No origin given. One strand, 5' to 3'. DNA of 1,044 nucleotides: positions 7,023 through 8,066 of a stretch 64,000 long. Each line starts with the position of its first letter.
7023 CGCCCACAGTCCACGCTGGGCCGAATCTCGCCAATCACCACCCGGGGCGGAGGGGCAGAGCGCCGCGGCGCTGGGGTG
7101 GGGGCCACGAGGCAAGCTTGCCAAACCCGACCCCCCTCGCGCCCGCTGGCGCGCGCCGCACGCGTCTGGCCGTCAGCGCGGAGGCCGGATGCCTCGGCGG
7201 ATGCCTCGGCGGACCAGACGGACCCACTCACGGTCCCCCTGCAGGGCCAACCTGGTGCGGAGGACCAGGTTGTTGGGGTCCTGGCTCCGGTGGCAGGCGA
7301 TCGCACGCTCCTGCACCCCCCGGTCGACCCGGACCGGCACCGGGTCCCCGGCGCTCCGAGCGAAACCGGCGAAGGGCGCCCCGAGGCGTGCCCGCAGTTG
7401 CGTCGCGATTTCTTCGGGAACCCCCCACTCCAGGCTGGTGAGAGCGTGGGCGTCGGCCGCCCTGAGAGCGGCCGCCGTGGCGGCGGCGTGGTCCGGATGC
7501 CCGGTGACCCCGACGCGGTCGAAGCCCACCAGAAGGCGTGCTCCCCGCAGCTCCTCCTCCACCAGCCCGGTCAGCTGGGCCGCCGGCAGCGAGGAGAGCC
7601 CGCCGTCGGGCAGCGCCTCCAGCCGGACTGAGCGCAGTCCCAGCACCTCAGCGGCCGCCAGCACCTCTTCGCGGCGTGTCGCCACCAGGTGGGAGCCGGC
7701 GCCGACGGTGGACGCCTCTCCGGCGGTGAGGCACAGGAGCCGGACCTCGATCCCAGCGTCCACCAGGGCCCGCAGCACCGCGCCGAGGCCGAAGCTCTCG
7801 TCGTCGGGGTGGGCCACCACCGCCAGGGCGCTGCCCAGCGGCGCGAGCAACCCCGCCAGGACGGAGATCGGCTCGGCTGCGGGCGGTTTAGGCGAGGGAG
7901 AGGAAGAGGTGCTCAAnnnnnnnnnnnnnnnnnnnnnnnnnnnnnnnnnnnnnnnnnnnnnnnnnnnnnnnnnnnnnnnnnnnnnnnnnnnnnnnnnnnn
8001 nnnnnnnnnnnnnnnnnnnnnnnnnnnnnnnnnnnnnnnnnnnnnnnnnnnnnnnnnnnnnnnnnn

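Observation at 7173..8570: CsoR-family repressor with Cys/Cys/Cys ligand pattern, apparently co-transcribed with a PIG-L deacetylase and divergent from a rhodanese: candidate persulfide/thiol-homeostasis module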

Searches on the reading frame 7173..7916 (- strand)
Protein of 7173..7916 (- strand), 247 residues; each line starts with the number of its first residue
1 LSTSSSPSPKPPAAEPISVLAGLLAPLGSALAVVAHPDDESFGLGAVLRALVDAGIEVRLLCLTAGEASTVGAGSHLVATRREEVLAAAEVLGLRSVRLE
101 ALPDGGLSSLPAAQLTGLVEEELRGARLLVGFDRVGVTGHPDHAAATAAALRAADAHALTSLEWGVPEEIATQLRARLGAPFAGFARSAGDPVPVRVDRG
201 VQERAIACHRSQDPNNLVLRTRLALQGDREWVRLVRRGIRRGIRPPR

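Call 3: search_protein_families(library=pfam, proteins=[window:7173-7916:-], max_evalue=0.01)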
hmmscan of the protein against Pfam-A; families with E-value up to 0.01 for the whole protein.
window:7173-7916:- (247 aa): 1 family
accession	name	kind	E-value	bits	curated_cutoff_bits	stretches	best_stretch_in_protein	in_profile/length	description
PF02585.22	PIG-L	-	3.8e-25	89.3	28.2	1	31-153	1-128/129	GlcNAc-PI de-N-acetylase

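Call 4: search_protein_families(library=ncbifam, proteins=[window:7173-7916:-], max_evalue=0.01)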
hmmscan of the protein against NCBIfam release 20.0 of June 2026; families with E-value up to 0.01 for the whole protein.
window:7173-7916:- (247 aa): 4 families
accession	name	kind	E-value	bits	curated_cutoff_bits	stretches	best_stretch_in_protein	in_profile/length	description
TIGR04001.1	thiol_BshB1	equivalog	1.6e-14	54.1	182.5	1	30-154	4-122/226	bacillithiol biosynthesis deacetylase BshB1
TIGR04000.1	thiol_BshB2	equivalog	4.1e-11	42.9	195.25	1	31-155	4-135/217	bacillithiol biosynthesis deacetylase BshB2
TIGR03445.1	mycothiol_MshB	equivalog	3.3e-09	37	224.35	2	31-72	1-42/284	N-acetyl-1-D-myo-inositol-2-amino-2-deoxy-alpha-D-glucopyranoside deacetylase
TIGR03446.1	mycothiol_Mca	equivalog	1.1e-07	31.8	277.15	1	31-157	4-153/283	mycothiol conjugate amidase Mca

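Call 15: find_homologous_proteins(query=window:7173-7916:-, max_evalue=0.001)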
Query window:7173-7916:- (247 aa): 3472 proteins with E <= 0.001 among 8000 candidates; the best 120 are listed.
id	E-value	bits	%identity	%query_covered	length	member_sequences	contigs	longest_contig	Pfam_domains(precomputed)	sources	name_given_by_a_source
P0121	1.4e-148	511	100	100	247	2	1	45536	PF02585.23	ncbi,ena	-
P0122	2.3e-127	442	89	95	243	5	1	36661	PF02585.23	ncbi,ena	-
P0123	1.9e-124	432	89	89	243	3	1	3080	PF02585.23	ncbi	-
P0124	5.8e-109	382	79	98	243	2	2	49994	PF02585.23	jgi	jgi:LmbE family N-acetylglucosaminyl deacetylase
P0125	6.4e-107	375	79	98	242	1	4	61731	PF02585.23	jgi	jgi:LmbE family N-acetylglucosaminyl deacetylase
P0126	1.2e-97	345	78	90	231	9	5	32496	PF02585.23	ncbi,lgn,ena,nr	ncbi:MAG: PIG-L family deacetylase [Candidatus Dormibacteraeota bacterium]|nr:PIG-L family deacetyla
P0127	1.9e-96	341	77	86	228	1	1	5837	PF02585.23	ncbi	ncbi:MAG: PIG-L family deacetylase [Candidatus Dormibacteria bacterium]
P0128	1.0e-91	325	76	85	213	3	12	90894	PF02585.23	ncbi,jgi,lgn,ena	jgi:LmbE family N-acetylglucosaminyl deacetylase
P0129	2.1e-88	314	70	92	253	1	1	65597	PF02585.23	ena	-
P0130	3.5e-86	307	76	87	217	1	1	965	PF02585.23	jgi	jgi:LmbE family N-acetylglucosaminyl deacetylase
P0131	1.7e-71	259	58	89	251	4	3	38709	PF02585.23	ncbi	-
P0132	1.9e-63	233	59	83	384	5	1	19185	PF02585.23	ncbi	ncbi:MAG: PIG-L deacetylase family protein [Candidatus Dormibacteria bacterium]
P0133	1.4e-62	230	54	95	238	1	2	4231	PF02585.23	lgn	-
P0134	4.1e-61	225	58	83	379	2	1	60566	PF02585.23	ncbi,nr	ncbi:MAG TPA: PIG-L deacetylase family protein [Candidatus Nanopelagicaceae bacterium]|nr:PIG-L deac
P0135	5.7e-61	224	55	94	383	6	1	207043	PF02585.23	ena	-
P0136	6.4e-61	224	58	82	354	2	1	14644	PF02585.23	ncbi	-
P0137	2.3e-60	222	57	83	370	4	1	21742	PF02585.23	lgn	-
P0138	6.9e-60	221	56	83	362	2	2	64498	PF02585.23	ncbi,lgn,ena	-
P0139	1.1e-59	220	57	83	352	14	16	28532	PF02585.23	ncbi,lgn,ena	-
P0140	1.3e-59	220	58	83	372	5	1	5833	PF02585.23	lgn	-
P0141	5.1e-58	215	58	83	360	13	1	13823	PF02585.23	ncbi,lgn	-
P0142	5.5e-58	215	53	87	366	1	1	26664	PF02585.23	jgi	jgi:LmbE family N-acetylglucosaminyl deacetylase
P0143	7.9e-57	211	57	88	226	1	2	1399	PF02585.23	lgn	-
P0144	1.1e-56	210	53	95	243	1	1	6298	PF02585.23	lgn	-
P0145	2.1e-56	209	53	89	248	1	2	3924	PF02585.23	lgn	-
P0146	2.6e-56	209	54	91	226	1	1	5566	PF02585.23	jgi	jgi:N-acetylglucosamine malate deacetylase 2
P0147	2.6e-56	209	57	83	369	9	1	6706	PF02585.23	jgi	-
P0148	4.4e-56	208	57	83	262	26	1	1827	PF02585.23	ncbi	-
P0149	2.2e-55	206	51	94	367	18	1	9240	PF02585.23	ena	-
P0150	3.8e-55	205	56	87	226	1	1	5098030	PF02585.23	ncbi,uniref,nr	ncbi:PIG-L family deacetylase [Rhodococcus sp. ABRD24]|uniref:PIG-L deacetylase family protein n=1 T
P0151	7.2e-55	204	54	95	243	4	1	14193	PF02585.23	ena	-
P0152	1.1e-54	204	56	86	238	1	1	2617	PF02585.23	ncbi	ncbi:MAG: PIG-L deacetylase family protein [Ilumatobacteraceae bacterium]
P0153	1.5e-54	203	56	87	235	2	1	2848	PF02585.23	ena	-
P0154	2.4e-54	203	54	90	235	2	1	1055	PF02585.23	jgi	-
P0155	2.5e-54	203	56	86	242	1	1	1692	PF02585.23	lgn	-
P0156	3.3e-54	202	55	87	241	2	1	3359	PF02585.23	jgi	jgi:LmbE family N-acetylglucosaminyl deacetylase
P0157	6.6e-54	201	56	85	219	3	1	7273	PF02585.23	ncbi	-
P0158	1.1e-53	201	52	94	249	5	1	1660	PF02585.23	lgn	-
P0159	1.2e-53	201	55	82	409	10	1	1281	PF02585.23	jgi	jgi:LmbE family N-acetylglucosaminyl deacetylase/predicted metal-dependent enzyme (double-stranded b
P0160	1.8e-53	200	53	90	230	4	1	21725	PF02585.23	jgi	jgi:LmbE family N-acetylglucosaminyl deacetylase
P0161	1.8e-53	200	56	85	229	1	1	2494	PF02585.23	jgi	jgi:LmbE family N-acetylglucosaminyl deacetylase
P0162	2.0e-53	200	58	86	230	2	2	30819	PF02585.23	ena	-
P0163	2.5e-53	199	54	84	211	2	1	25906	PF02585.23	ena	-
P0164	2.7e-53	199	55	85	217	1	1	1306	PF02585.23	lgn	-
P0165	3.0e-53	199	57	85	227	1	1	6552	PF02585.23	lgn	-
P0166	4.6e-53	199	54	80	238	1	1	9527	PF02585.23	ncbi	-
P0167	1.2e-52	197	58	84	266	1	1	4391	PF02585.23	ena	-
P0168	1.5e-52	197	55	81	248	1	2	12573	PF02585.23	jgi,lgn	jgi:LmbE family N-acetylglucosaminyl deacetylase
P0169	1.6e-52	197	52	91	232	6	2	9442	PF02585.23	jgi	jgi:LmbE family N-acetylglucosaminyl deacetylase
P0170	2.1e-52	196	50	95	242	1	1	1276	PF02585.23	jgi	jgi:N-acetylglucosamine malate deacetylase 2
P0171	2.3e-52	196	53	91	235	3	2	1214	PF02585.23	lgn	-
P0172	2.4e-52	196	54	81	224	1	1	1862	PF02585.23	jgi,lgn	jgi:LmbE family N-acetylglucosaminyl deacetylase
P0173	2.4e-52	196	57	85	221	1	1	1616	PF02585.23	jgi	jgi:LmbE family N-acetylglucosaminyl deacetylase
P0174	2.5e-52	196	51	95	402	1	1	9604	PF02585.23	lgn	-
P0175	3.4e-52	196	54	84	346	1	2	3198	PF02585.23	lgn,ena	-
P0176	3.9e-52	196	46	94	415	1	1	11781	PF02585.23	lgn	-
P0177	4.0e-52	196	55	85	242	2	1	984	PF02585.23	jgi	jgi:N-acetylglucosamine malate deacetylase 2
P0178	4.4e-52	195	50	92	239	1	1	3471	PF02585.23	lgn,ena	-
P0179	4.7e-52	195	52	95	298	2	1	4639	PF02585.23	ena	-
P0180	4.7e-52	195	51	94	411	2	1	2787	PF02585.23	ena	-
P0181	4.8e-52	195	55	84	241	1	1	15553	PF02585.23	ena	-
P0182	7.6e-52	195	54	88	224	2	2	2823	PF02585.23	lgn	-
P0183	8.7e-52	194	54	88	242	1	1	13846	PF02585.23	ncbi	-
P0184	1.1e-51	194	54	85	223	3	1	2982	PF02585.23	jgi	jgi:LmbE family N-acetylglucosaminyl deacetylase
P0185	1.3e-51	194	55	84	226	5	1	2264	PF02585.23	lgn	-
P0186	1.5e-51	194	56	83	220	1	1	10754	PF02585.23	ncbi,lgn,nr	ncbi:MAG TPA: PIG-L deacetylase family protein [Acidimicrobiales bacterium]|nr:PIG-L deacetylase fam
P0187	1.5e-51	194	54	85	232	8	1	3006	PF02585.23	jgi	jgi:N-acetylglucosamine malate deacetylase 2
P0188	1.8e-51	193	54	85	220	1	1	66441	PF02585.23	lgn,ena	-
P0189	1.8e-51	193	54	90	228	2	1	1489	PF02585.23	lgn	-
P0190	1.9e-51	193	55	83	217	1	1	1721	PF02585.23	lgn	-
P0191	2.1e-51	193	51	87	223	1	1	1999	PF02585.23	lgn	-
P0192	2.5e-51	193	55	85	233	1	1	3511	PF02585.23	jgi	jgi:LmbE family N-acetylglucosaminyl deacetylase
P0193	2.6e-51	193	52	90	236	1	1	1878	PF02585.23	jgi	jgi:N-acetylglucosamine malate deacetylase 2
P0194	2.9e-51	193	56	88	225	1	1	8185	PF02585.23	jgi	-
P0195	3.1e-51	193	55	85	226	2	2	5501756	PF02585.23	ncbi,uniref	ncbi:PIG-L family deacetylase [Prescottella agglutinans]|uniref:PIG-L family deacetylase n=1 Tax=Pre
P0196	3.1e-51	193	51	91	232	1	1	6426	PF02585.23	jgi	jgi:N-acetylglucosamine malate deacetylase 2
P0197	3.2e-51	193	54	88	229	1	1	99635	PF02585.23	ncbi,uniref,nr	ncbi:PIG-L family deacetylase (plasmid) [Rhodococcus antarcticus]|uniref:PIG-L family deacetylase n=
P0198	3.5e-51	192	54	86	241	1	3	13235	PF02585.23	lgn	-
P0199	3.6e-51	192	53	87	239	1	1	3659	PF02585.23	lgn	-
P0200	3.6e-51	192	56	83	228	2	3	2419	PF02585.23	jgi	-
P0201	3.6e-51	192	54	85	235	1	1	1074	PF02585.23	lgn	-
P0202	3.9e-51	192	54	85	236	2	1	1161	PF02585.23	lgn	-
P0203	3.9e-51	192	55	88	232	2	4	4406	PF02585.23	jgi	jgi:LmbE family N-acetylglucosaminyl deacetylase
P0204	4.8e-51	192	54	88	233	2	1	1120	PF02585.23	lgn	-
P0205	4.8e-51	192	53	88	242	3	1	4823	PF02585.23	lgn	-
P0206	5.5e-51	192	51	93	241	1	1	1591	PF02585.23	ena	-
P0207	5.5e-51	192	55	88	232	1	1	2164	PF02585.23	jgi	jgi:LmbE family N-acetylglucosaminyl deacetylase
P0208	5.8e-51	192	55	88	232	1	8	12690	PF02585.23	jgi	jgi:LmbE family N-acetylglucosaminyl deacetylase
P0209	6.1e-51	192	57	84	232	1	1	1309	PF02585.23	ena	-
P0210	6.2e-51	192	55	83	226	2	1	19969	PF02585.23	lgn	-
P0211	6.8e-51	191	54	89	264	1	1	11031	PF02585.23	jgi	jgi:LmbE family N-acetylglucosaminyl deacetylase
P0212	7.0e-51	191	53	83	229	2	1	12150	PF02585.23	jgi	jgi:LmbE family N-acetylglucosaminyl deacetylase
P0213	1.1e-50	191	54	86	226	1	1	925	PF02585.23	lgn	-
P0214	1.2e-50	191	52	83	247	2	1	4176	PF02585.23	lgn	-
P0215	1.2e-50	191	52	86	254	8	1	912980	PF02585.23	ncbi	ncbi:PIG-L deacetylase family protein [Rhodococcus sp. GB-02]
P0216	1.2e-50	191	54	83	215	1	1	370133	PF02585.23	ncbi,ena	-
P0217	1.2e-50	191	54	83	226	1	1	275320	PF02585.23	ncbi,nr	ncbi:PIG-L family deacetylase [Rhodococcus hoagii]|nr:PIG-L family deacetylase [Prescottella equi]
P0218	1.3e-50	191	56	83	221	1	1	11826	PF02585.23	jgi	jgi:LmbE family N-acetylglucosaminyl deacetylase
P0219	1.8e-50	190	54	89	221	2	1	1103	PF02585.23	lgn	-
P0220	1.8e-50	190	52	81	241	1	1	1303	PF02585.23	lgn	-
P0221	1.9e-50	190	53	87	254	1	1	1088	PF02585.23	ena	-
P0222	1.9e-50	190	54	83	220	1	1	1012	PF02585.23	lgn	-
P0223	2.1e-50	190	55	84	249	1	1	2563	PF02585.23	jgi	jgi:LmbE family N-acetylglucosaminyl deacetylase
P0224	2.2e-50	190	53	90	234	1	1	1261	PF02585.23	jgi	jgi:N-acetylglucosamine malate deacetylase 2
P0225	2.6e-50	190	49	92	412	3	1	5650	PF02585.23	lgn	-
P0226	3.5e-50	189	53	83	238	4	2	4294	PF02585.23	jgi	jgi:LmbE family N-acetylglucosaminyl deacetylase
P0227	3.6e-50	189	56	84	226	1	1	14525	PF02585.23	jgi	jgi:LmbE family N-acetylglucosaminyl deacetylase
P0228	3.6e-50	189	52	86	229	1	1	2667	PF02585.23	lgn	-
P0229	4.0e-50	189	55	81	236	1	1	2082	PF02585.23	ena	-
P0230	4.2e-50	189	51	88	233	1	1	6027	PF02585.23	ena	-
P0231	4.4e-50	189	52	81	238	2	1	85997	PF02585.23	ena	-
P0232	4.4e-50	189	51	90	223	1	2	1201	PF02585.23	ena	-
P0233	4.6e-50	189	54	86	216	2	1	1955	PF02585.23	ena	-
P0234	5.8e-50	188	53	86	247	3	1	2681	PF02585.23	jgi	jgi:LmbE family N-acetylglucosaminyl deacetylase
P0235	5.9e-50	188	52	86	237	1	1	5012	PF02585.23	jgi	jgi:N-acetylglucosamine malate deacetylase 2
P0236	6.1e-50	188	54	86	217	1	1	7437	PF02585.23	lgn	-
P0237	6.6e-50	188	57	84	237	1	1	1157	PF02585.23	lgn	-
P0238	6.7e-50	188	53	86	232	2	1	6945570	PF02585.23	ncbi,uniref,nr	ncbi:PIG-L deacetylase family protein [Mycolicibacterium tusciae]|uniref:PIG-L deacetylase family pr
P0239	6.9e-50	188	54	91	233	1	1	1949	PF02585.23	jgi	jgi:LmbE family N-acetylglucosaminyl deacetylase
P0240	7.3e-50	188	52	90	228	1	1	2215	PF02585.23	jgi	jgi:LmbE family N-acetylglucosaminyl deacetylase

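Call 19: search_protein_families(library=pfam, proteins=[P0132, P0135, P0141, P0159, P0176, P0134], max_evalue=0.1)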
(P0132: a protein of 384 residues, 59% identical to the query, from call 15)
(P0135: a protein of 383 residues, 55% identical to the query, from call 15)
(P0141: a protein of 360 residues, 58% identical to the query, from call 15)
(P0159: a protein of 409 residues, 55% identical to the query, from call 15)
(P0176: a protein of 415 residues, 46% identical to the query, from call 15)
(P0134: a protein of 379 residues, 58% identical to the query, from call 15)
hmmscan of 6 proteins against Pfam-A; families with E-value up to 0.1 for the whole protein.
P0132 (384 aa): 1 family
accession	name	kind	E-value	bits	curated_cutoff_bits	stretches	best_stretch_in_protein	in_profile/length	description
PF02585.22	PIG-L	-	2.5e-24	86.6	28.2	1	29-148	1-125/129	GlcNAc-PI de-N-acetylase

P0135 (383 aa): 1 family
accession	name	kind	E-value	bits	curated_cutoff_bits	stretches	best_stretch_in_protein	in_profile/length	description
PF02585.22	PIG-L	-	5.7e-26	92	28.2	1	23-145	1-128/129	GlcNAc-PI de-N-acetylase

P0141 (360 aa): 1 family
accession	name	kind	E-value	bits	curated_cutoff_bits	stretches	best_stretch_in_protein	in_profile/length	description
PF02585.22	PIG-L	-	1.5e-28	100.3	28.2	1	21-143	1-128/129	GlcNAc-PI de-N-acetylase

P0159 (409 aa): 1 family
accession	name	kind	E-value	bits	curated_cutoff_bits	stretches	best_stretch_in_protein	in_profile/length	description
PF02585.22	PIG-L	-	3e-24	86.4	28.2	1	48-169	1-127/129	GlcNAc-PI de-N-acetylase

P0176 (415 aa): 1 family
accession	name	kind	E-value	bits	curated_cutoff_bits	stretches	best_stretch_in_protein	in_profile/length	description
PF02585.22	PIG-L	-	1.6e-25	90.5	28.2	1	44-166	1-128/129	GlcNAc-PI de-N-acetylase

P0134 (379 aa): 1 family
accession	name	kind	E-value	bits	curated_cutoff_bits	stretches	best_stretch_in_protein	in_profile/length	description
PF02585.22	PIG-L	-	9.4e-24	84.8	28.2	1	29-149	1-126/129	GlcNAc-PI de-N-acetylase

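Call 21: find_encoding_contigs(protein=P0150, flank=6000, max_places=2)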
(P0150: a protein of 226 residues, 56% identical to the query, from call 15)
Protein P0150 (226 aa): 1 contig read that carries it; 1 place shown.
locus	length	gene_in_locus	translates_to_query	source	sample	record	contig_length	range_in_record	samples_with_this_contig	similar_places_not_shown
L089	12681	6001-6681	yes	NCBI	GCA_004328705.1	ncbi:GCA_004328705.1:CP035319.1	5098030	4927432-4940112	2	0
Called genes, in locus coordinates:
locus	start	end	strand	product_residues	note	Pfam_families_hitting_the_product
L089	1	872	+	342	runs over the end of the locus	PF04055:Radical_SAM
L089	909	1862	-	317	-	-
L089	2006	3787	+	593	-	PF01336:tRNA_anti-codon, PF00152:tRNA-synt_2, PF02938:GAD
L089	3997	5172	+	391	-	-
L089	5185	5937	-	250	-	PF00440:TetR_N (weak), PF02909:TetR_C_1 (weak)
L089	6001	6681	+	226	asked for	PF02585:PIG-L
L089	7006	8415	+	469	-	PF01078:Mg_chelatase (faint), PF05496:RuvB_N, PF00158:Sigma54_activat (faint), PF14532:Sigma54_activ_2 (faint), PF00004:AAA, PF07728:AAA_5, PF16193:AAA_assoc_2, PF12002:MgsA_C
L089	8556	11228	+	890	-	PF01411:tRNA-synt_2c, PF07973:tRNA_SAD, PF02272:DHHA1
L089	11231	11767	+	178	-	PF03652:RuvX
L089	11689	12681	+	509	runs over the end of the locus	PF02618:YceG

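Call 22: find_encoding_contigs(protein=P0238, flank=6000, max_places=2)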
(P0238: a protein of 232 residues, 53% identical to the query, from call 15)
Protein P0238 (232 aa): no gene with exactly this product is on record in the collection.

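Call 23: find_encoding_contigs(protein=P0135, flank=6000, max_places=2)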
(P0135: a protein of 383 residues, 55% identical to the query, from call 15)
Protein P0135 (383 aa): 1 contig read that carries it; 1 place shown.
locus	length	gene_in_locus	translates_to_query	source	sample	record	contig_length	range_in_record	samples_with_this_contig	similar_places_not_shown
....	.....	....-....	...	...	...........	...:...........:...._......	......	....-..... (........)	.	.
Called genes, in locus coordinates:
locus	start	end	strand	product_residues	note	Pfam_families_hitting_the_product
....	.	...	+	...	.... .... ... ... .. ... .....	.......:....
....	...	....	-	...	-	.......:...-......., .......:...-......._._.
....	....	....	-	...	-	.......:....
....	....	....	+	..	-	-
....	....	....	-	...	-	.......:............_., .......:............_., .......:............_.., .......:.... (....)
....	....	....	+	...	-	-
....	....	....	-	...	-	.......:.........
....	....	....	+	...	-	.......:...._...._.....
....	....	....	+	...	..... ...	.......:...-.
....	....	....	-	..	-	-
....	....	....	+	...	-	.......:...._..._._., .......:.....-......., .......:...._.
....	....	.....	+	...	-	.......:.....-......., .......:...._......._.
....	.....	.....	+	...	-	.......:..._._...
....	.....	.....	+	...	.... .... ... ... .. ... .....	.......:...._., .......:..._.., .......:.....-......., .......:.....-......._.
